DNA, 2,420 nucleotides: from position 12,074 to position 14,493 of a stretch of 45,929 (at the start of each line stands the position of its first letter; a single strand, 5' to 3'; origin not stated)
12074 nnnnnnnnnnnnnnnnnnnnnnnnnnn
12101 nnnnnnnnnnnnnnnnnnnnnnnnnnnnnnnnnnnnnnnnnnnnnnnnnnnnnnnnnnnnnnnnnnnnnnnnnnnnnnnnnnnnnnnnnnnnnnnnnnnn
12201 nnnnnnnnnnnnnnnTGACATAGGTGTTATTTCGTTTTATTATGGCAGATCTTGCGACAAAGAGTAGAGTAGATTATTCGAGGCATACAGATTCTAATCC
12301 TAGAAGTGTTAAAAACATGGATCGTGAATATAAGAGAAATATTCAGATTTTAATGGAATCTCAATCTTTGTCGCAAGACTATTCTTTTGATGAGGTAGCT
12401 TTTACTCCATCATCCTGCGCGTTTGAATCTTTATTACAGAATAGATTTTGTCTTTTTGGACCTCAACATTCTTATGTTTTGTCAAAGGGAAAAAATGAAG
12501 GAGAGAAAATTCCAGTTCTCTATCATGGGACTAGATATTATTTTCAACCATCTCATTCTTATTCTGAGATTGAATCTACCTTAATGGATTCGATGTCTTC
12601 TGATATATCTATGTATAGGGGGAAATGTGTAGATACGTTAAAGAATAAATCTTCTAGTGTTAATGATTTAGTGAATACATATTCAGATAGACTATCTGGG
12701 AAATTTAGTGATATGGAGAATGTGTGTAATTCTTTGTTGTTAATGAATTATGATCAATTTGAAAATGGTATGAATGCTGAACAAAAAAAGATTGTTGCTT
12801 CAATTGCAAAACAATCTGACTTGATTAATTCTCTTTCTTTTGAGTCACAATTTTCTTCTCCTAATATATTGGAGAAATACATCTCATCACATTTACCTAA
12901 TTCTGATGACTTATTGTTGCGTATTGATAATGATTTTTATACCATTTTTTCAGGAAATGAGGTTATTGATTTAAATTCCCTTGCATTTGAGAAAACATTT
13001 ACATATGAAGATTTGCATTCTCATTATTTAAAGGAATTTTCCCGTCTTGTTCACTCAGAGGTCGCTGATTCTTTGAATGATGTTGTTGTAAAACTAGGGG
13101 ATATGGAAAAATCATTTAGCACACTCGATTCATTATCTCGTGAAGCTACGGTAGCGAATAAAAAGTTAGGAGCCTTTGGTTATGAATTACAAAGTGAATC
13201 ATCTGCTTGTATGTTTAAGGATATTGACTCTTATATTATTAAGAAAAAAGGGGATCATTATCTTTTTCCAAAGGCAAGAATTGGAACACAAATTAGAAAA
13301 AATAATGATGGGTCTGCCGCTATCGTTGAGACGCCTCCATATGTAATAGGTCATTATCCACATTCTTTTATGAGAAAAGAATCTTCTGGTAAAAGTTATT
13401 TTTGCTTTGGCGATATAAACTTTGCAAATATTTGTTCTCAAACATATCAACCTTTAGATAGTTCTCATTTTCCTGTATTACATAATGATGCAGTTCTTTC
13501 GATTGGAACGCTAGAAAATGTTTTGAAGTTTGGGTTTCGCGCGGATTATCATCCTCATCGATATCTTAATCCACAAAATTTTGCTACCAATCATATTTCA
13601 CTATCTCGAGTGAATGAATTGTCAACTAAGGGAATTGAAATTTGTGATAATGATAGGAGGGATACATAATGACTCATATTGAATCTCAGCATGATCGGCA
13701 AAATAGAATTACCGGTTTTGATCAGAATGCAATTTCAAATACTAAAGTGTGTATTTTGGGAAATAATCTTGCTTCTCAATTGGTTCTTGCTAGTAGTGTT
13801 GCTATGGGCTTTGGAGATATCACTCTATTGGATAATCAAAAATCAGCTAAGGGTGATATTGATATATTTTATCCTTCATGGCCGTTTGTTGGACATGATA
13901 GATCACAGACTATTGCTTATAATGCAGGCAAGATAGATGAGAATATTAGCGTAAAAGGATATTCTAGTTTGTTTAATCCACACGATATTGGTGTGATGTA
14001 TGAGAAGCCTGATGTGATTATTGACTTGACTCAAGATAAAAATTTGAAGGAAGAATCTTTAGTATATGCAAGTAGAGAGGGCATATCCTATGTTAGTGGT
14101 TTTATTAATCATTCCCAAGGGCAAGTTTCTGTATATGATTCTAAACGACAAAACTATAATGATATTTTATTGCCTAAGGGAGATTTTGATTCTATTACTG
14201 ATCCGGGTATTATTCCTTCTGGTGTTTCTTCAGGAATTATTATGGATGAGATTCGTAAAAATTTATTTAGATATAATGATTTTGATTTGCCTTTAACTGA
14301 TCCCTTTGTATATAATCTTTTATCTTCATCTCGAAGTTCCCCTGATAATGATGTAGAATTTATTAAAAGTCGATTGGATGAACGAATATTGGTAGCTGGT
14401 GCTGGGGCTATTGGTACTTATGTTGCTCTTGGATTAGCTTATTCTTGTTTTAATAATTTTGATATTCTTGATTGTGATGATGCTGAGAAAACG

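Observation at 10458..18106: Eight-gene translationally coupled operon: candidate Ubl, E2-like, tandem E1-like, JAMM peptidase plus four unknown proteins in an archaeal-looking genome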

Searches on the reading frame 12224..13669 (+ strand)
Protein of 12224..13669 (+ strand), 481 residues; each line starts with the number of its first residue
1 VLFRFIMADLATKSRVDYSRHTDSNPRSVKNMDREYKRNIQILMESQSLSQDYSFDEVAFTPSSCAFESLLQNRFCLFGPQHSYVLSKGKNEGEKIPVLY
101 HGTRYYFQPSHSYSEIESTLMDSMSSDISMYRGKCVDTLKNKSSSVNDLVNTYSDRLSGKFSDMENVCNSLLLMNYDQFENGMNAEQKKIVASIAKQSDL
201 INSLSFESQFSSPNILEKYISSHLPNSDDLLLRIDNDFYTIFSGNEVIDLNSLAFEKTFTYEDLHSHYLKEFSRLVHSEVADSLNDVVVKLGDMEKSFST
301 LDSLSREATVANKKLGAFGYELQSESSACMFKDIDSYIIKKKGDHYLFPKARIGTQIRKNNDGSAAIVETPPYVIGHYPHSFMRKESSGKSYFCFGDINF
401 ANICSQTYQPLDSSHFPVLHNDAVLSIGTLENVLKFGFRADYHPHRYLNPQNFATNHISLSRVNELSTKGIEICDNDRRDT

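Call 4: search_protein_families(library=pfam, proteins=[window:12224-13669:+], max_evalue=1)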
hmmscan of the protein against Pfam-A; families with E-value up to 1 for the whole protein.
window:12224-13669:+ (481 aa): 3 families
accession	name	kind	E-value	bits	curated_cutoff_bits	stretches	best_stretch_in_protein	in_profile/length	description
PF25642.1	DUF7944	-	0.061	14.4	27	1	164-211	11-57/82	Domain of unknown function (DUF7944)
PF06908.16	YpsA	-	0.17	12.3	27.7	1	172-238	73-138/168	YspA SLOG family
PF01778.22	Ribosomal_L28e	-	0.18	12.8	33.2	1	380-412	10-43/115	Ribosomal L28e protein family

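Call 5: search_protein_families(library=padloc, proteins=[window:12224-13669:+], max_evalue=1)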
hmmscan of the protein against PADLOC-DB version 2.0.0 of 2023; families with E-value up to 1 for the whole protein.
window:12224-13669:+ (481 aa): 1 family
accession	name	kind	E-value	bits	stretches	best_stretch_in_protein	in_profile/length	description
PDLC00552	JetC2|JetC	-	0.0066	12.1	1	115-226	315-424/1365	DUF3584 domain; MukB-like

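Call 6: search_protein_families(library=ncbifam, proteins=[window:12224-13669:+], max_evalue=1)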
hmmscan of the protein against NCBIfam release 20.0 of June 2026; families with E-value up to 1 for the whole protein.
window:12224-13669:+ (481 aa): 3 families
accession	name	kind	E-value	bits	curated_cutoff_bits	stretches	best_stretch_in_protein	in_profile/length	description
NF010181.0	PRK13660.1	equivalog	0.086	12.8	165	1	172-238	76-141/182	hypothetical protein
NF047330.1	MCR_0457_fam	subfamily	0.16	12.6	50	1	164-211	12-58/87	MCR_0457 family protein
NF047794.1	HisKinPtgB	equivalog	0.23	9.7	1000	1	118-250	18-139/656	two-component system sensor histidine kinase PgtB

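Call 7: search_protein_families(library=phrogs, proteins=[window:12224-13669:+], max_evalue=1)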
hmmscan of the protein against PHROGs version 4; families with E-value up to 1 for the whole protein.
window:12224-13669:+ (481 aa): 1 family
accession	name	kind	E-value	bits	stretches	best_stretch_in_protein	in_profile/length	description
phrog_14245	-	unknown function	0.11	14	1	248-313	5-70/81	-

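Call 40: find_homologous_proteins(query=A4)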
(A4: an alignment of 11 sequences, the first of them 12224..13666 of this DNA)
Query A4 (11 sequences) (481 aa, profile of the alignment): 2 proteins with E <= 0.001 among 6437 candidates.
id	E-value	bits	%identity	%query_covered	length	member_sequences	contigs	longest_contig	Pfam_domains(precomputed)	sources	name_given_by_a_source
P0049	6.4e-104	367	100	99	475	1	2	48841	-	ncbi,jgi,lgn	ncbi:MAG: hypothetical protein ACI83O_000242 [Patescibacteria group bacterium]|jgi:hypothetical prot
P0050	1.7e-92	329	27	23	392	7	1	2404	-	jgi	jgi:hypothetical protein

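Call 42: search_solved_structures(query=A4, max_evalue=10, show_alignments=3)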
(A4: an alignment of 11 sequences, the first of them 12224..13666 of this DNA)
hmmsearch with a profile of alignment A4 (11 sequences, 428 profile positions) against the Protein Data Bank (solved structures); distinct sequences matched with E-value up to 10: 0.

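Call 55: search_protein_representatives(alignment_id=A6)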
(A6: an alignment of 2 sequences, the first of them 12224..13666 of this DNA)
Query: 2 sequences, 502 profile positions. Proteins with E-value up to 0.001 (for the whole library): 14; up to 1e-10: 6; up to 1e-30: 2. The best 14 are listed.
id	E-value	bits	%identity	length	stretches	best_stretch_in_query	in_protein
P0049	1.4e-271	918.1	-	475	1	7-502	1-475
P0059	5.4e-50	187.1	-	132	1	63-205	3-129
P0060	3.4e-26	108.6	-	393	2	154-477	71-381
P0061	8.9e-14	67.6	-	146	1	330-478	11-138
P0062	5.6e-13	64.9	-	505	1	9-498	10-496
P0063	8.6e-12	61.0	-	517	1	255-499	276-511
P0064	1.8e-09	53.4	-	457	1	297-497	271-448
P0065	2.2e-09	53.1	-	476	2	245-487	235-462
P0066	1.3e-08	50.5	-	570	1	102-499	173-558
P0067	2.4e-08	49.6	-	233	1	272-480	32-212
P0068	6.5e-08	48.2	-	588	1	67-497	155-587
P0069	5.5e-05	38.6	-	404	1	299-471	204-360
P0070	8.5e-05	38.0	-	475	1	240-433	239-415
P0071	7.5e-04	34.8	-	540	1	119-481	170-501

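Call 72: predict_structure(alignment_id=A7)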
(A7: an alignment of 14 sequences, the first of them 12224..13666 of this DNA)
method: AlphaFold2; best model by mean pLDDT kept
length: 481 residues; sequences in the alignment: 14
mean_pLDDT: 74.7   pTM: 0.53
mean pLDDT of the five models: 74.7, 73.3, 73.1, 72.1, 71.9
residues with pLDDT >= 90: 41; 70-90: 279; 50-70: 123; < 50: 38
segments of 3 or more residues with pLDDT < 50: 1-3, 13-15, 17-32, 48-50, 174-181, 307-309
pLDDT, mean of each block of 10 residues (from residue 1): 53 49 44 53 52 65 68 76 76 74 83 85 86 87 80 61 58 46 69 82 73 83 83 88 76 78 88 87 83 79 57 72 80 92 91 88 79 87 70 70 72 63 86 78 79 92 93 74 36
secondary structure, 60 per line:
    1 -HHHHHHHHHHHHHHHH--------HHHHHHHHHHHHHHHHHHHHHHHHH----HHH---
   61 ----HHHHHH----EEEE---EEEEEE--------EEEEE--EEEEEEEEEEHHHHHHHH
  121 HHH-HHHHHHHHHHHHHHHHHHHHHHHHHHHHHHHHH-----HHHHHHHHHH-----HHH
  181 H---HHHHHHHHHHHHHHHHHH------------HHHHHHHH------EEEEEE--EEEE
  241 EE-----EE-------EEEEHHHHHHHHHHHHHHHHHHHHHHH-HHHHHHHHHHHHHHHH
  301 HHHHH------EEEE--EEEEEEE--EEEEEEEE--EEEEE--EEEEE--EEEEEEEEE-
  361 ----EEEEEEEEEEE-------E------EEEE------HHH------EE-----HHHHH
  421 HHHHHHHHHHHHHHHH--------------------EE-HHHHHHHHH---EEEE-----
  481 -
elements in order: H2-17 H26-50 H65-70 E75-78 E82-87 E96-100 E103-112 H113-123 H125-157 H163-172 H178-181 H185-202 H215-222 E229-234 E237-242 E257-260 H261-283 H285-305 E312-315 E318-324 E327-334 E337-341 E344-348 E351-359 E365-375 E390-393 H416-436 H460-468 E472-475

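Call 76: fold_search(model_id=the predicted structure, library=pdb)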
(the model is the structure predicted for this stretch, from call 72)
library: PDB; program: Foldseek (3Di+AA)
matches with E <= 10: 361; with E <= 0.001: 0
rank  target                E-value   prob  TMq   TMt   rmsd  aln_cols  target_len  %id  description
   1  5koa_A                1.5e-01  0.20  0.13  0.21  22.9       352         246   10  Structure of Escherichia coli ZapD bound to the C-terminal tail of FtsZ (released 2017-01-25)
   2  5dko                  2.1e-01  0.18  0.13  0.20  19.1       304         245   10  The structure of Escherichia coli ZapD (released 2016-04-13)
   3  9jz0_B                2.7e-01  0.06  0.08  0.09  24.6       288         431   12  portal-tail complex of DNA-ejected T7 (released 2024-12-11)
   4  4h5y                  2.8e-01  0.09  0.10  0.09  33.7       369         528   11  High-resolution crystal structure of Legionella pneumophila LidA (60-594) (released 2013-09-25)
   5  7wtb_A                3.3e-01  0.03  0.06  0.03  29.4       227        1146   15  Cryo-EM structure of human pyruvate carboxylase with acetyl-CoA (released 2022-11-09)
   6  5vz0_C                3.3e-01  0.02  0.06  0.03  30.5       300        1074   10  Crystal structure of Lactococcus lactis pyruvate carboxylase G746A mutant in complex with cyclic-di-AMP (released 2017-08-16)
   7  5vz0_A                3.8e-01  0.02  0.06  0.03  30.7       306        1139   10  Crystal structure of Lactococcus lactis pyruvate carboxylase G746A mutant in complex with cyclic-di-AMP (released 2017-08-16)
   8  4qsh_D                4.2e-01  0.02  0.06  0.03  27.9       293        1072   13  Crystal Structure of L. monocytogenes Pyruvate Carboxylase in complex with Cyclic-di-AMP (released 2014-10-29)
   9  5gnp                  4.4e-01  0.07  0.12  0.16  19.7       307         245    8  Crystal structure of a Z-ring associated protein from Salmonella typhimurium (released 2017-07-26)
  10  8a6x_B                4.7e-01  0.07  0.11  0.13  24.9       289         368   11  Crystal structure of a chimeric LOV-Histidine kinase SB2F1 (asymmetrical variant, trigonal form with long c axis) (released 2024-01-10)
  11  5vz0_D                4.7e-01  0.02  0.06  0.03  30.6       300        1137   10  Crystal structure of Lactococcus lactis pyruvate carboxylase G746A mutant in complex with cyclic-di-AMP (released 2017-08-16)
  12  5vz0_B                4.7e-01  0.02  0.06  0.03  30.8       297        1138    9  Crystal structure of Lactococcus lactis pyruvate carboxylase G746A mutant in complex with cyclic-di-AMP (released 2017-08-16)
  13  2oez_A                4.9e-01  0.06  0.10  0.15  18.1       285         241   10  Protein of Unknown Function (DUF1342) from Vibrio parahaemolyticus (released 2007-01-30)
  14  4qsh_B                7.1e-01  0.03  0.06  0.03  24.3       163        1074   13  Crystal Structure of L. monocytogenes Pyruvate Carboxylase in complex with Cyclic-di-AMP (released 2014-10-29)
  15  7wtd_D                7.1e-01  0.02  0.06  0.03  28.1       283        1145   12  Cryo-EM structure of human pyruvate carboxylase with acetyl-CoA in the intermediate state 1 (released 2022-11-09)
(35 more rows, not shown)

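Call 111: search_protein_families(library=pfam, alignment_id=A15, max_evalue=10)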
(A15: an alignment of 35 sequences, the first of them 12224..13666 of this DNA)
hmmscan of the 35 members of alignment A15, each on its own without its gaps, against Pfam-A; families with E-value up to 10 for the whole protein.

A. member 1, window:12224-13666:+ (481 aa): 3 families
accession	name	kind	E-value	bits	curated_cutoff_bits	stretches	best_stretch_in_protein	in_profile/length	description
PF25642.1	DUF7944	-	0.061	14.4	27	1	164-211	11-57/82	Domain of unknown function (DUF7944)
PF06908.16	YpsA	-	0.17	12.3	27.7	1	172-238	73-138/168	YspA SLOG family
PF01778.22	Ribosomal_L28e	-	0.18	12.8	33.2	1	380-412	10-43/115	Ribosomal L28e protein family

B. families by the number of members that match (of 35 scanned): 40 families (the first 25 are shown)
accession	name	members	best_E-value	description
PF18346.7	SH3_15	2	0.0037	Mind bomb SH3 repeat domain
PF22114.2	NUP120_helical_2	2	0.18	Nucleoporin NUP120, helical domain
PF20934.2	phi29_gp9_C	1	0.0018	Bacillus phage phi29, Tail knob protein gp9, C-terminal domain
PF17315.7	FMP23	1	0.0022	Found in mitochondrial proteome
PF10614.14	CsgF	1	0.0028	Type VIII secretion system (T8SS), CsgF protein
PF22330.2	Rib_mS39_PPR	1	0.011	Small ribosomal subunit protein mS39, PPR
PF03980.19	Nnf1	1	0.033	Nnf1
PF25155.1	NTF2_YvbJ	1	0.037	YvbJ NTF2-like domain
PF04155.23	Ground-like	1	0.042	Ground-like domain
PF09510.15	Rtt102p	1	0.042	Rtt102p-like transcription regulator protein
PF22674.2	C2185-like_N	1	0.044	C2185-like, N-terminal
PF20883.3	Kbp-5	1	0.05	KNL (Kinetochore null) Binding Protein 5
PF09330.16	Lact-deh-memb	1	0.06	D-lactate dehydrogenase, membrane binding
PF25642.1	DUF7944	1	0.061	Domain of unknown function (DUF7944)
PF02598.22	Methyltrn_RNA_3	1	0.074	Putative RNA methyltransferase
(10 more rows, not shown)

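Call 114: search_solved_structures(query=A15, max_evalue=10)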
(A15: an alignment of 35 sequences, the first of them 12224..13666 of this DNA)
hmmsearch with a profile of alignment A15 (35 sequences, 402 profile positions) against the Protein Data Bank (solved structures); distinct sequences matched with E-value up to 10: 0.

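Call 118: fold_search(model_id=the predicted structure, library=viral)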
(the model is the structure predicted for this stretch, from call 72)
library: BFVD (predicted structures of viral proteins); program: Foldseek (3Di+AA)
matches with E <= 10: 353; with E <= 0.001: 1
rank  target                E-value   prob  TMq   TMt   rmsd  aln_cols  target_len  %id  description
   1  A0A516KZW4            9.5e-04  0.91  0.19  0.18  17.2       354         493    9  (no name in the UniProt tables at hand)
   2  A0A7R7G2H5            3.0e-02  0.66  0.12  0.22  18.0       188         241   14  (no name in the UniProt tables at hand)
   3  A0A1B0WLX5            4.5e-02  0.99  0.20  0.22   7.9       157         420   10  (no name in the UniProt tables at hand)
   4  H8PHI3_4              5.3e-02  0.06  0.08  0.04  20.4       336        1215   11  Replicase polyprotein 1a [Fathead minnow nidovirus]
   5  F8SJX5                1.1e-01  0.18  0.10  0.12  29.9       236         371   10  Virion structural protein [Pseudomonas phage PhiPA3]
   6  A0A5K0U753            1.3e-01  0.33  0.08  0.14  11.4        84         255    8  Uncharacterized protein [Yasminevirus sp. GU-2018]
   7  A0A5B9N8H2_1          1.5e-01  0.09  0.10  0.05  39.8       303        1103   10  (no name in the UniProt tables at hand)
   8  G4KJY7                2.2e-01  0.33  0.14  0.29  27.2       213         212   14  (no name in the UniProt tables at hand)
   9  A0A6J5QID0            4.1e-01  0.05  0.07  0.07  52.2       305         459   10  Uncharacterized protein [uncultured Caudovirales phage]
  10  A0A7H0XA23            4.1e-01  0.04  0.08  0.08  26.5       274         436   10  (no name in the UniProt tables at hand)
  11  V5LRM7                4.8e-01  0.05  0.10  0.14  30.7       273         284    8  (no name in the UniProt tables at hand)
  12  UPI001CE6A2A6         4.8e-01  0.04  0.05  0.07  30.3       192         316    9  (no name look-up for this kind of identifier)
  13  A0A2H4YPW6            5.0e-01  0.02  0.08  0.09  33.6       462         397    9  PB2 (Fragment) [Bourbon virus]
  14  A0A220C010            5.3e-01  0.08  0.09  0.15  22.3       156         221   13  (no name in the UniProt tables at hand)
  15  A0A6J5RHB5            5.6e-01  0.04  0.06  0.05  13.8       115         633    8  Uncharacterized protein [uncultured Caudovirales phage]
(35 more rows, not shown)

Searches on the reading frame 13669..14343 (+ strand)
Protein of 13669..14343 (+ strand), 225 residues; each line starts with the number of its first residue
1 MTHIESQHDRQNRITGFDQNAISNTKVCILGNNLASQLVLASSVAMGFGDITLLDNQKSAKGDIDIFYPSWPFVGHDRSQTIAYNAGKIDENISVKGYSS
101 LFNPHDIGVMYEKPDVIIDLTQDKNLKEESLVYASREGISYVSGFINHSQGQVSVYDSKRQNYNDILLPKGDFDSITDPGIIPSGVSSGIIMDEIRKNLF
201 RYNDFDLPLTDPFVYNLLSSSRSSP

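Call 93: search_solved_structures(query=A11, max_evalue=1, show_alignments=1)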
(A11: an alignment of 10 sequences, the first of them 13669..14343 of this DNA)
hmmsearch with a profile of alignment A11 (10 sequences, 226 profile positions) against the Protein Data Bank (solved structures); distinct sequences matched with E-value up to 1: 70 (the best 60 are shown).
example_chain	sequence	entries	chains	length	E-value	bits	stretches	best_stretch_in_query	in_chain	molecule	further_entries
1jw9_B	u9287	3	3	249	1.7e-16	63.7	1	6-158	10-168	MOLYBDOPTERIN BIOSYNTHESIS MOEB PROTEIN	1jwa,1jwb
1zud_1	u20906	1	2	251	5.9e-16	61.9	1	7-157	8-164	Adenylyltransferase thiF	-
1zfn_A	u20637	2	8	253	6e-16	61.9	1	7-157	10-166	Adenylyltransferase thiF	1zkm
9qgg_B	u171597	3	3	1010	2.3e-14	56.7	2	6-102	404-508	E1 ubiquitin-activating enzyme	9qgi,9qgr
8oif_A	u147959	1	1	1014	2.2e-12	50.3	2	5-105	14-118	Ubiquitin-like modifier-activating enzyme 7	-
8se9_A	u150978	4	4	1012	2.2e-12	50.3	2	5-105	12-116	Ubiquitin-like modifier-activating enzyme 7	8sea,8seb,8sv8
6yub_A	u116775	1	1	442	4.2e-12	49.3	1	5-155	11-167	Adenylyltransferase and sulfurtransferase uba4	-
9jtc_A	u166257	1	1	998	4.9e-12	49.1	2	7-103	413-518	UBA7 protein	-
6yub_B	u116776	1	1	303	5.7e-12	48.9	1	5-155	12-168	Adenylyltransferase and sulfurtransferase uba4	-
6z6s_DDD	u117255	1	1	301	5.7e-12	48.9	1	5-155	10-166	Adenylyltransferase and sulfurtransferase uba4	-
6yuc_D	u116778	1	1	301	5.7e-12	48.9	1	5-155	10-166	Adenylyltransferase and sulfurtransferase uba4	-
6nya_A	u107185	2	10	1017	8.8e-12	48.3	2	4-92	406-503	Ubiquitin-activating enzyme E1 1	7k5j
5l6h_A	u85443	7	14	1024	8.8e-12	48.3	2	4-92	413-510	Ubiquitin-activating enzyme E1 1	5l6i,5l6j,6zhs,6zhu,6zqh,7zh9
4nnj_A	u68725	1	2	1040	8.9e-12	48.3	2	4-92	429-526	Ubiquitin-activating enzyme E1 1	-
3cmm_A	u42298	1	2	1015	1e-11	48.1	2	4-92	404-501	Ubiquitin-activating enzyme E1 1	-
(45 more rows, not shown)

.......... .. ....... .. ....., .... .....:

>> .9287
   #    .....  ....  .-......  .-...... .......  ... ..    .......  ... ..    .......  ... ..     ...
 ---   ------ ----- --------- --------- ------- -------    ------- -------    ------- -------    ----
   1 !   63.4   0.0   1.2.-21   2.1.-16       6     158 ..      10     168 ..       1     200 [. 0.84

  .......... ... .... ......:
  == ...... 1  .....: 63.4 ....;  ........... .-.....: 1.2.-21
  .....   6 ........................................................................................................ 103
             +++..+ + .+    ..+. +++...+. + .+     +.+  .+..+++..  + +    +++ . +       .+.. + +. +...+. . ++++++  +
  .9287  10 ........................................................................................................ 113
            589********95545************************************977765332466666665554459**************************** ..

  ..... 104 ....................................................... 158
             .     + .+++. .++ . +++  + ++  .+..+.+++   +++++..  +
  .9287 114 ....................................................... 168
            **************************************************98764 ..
